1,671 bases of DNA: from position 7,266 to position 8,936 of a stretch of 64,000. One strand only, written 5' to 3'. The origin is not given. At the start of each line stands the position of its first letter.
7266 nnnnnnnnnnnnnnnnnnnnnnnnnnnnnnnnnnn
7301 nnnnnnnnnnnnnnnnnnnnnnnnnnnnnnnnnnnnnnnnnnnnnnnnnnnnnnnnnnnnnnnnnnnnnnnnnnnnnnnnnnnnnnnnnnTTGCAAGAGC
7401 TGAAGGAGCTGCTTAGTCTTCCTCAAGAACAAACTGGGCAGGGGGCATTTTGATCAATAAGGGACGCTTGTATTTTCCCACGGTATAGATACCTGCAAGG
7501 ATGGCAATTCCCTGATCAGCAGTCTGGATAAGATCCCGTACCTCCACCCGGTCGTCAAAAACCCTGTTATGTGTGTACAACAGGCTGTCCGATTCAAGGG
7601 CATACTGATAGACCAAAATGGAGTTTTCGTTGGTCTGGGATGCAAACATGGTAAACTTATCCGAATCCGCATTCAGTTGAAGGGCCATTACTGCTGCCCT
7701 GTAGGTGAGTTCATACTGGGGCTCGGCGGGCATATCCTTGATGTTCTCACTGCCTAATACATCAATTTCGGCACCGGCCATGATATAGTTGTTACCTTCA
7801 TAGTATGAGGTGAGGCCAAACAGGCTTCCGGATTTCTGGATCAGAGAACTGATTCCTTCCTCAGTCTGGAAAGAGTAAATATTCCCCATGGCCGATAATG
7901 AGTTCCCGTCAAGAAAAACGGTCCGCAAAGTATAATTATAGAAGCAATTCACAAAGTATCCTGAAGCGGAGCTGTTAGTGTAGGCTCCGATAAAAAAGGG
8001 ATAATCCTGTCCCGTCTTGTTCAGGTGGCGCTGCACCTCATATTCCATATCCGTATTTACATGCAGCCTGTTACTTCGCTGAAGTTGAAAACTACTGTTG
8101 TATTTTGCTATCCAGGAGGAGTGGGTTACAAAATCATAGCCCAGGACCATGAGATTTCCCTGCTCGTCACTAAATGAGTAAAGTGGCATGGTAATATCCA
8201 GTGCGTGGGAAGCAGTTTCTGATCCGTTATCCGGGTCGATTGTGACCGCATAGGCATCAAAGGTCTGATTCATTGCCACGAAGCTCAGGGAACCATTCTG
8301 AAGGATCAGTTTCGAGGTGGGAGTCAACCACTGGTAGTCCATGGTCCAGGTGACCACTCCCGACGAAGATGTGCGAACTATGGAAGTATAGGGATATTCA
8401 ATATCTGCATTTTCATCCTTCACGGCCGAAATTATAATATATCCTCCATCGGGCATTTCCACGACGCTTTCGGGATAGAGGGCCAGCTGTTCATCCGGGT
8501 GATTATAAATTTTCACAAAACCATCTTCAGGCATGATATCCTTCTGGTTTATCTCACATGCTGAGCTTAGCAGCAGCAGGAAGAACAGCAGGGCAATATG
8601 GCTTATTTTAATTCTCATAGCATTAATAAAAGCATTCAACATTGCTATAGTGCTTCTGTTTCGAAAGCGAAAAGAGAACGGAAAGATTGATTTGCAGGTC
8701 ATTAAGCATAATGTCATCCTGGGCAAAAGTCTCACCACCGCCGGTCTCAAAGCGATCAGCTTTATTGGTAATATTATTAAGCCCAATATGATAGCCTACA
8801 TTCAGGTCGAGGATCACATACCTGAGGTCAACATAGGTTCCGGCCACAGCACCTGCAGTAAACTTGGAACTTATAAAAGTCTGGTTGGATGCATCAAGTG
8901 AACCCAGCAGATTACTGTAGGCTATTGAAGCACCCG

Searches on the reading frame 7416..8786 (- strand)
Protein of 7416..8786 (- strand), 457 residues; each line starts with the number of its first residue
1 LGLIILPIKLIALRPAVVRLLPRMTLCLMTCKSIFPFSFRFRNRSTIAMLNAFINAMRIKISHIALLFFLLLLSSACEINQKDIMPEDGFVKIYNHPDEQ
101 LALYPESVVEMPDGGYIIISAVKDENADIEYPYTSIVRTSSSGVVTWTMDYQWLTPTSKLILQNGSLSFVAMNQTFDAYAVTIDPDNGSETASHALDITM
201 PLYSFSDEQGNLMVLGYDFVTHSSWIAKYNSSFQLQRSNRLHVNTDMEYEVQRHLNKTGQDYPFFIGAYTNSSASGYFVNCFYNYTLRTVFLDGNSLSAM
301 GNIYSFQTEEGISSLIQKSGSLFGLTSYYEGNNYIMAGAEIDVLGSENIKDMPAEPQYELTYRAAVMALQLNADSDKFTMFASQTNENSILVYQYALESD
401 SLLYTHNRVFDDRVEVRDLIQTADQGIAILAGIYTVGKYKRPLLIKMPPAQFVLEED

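Call 49: search_protein_families(library=pfam, proteins=[window:7416-8786:-])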
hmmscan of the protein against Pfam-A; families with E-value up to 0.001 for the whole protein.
window:7416-8786:- (457 aa): 0 families
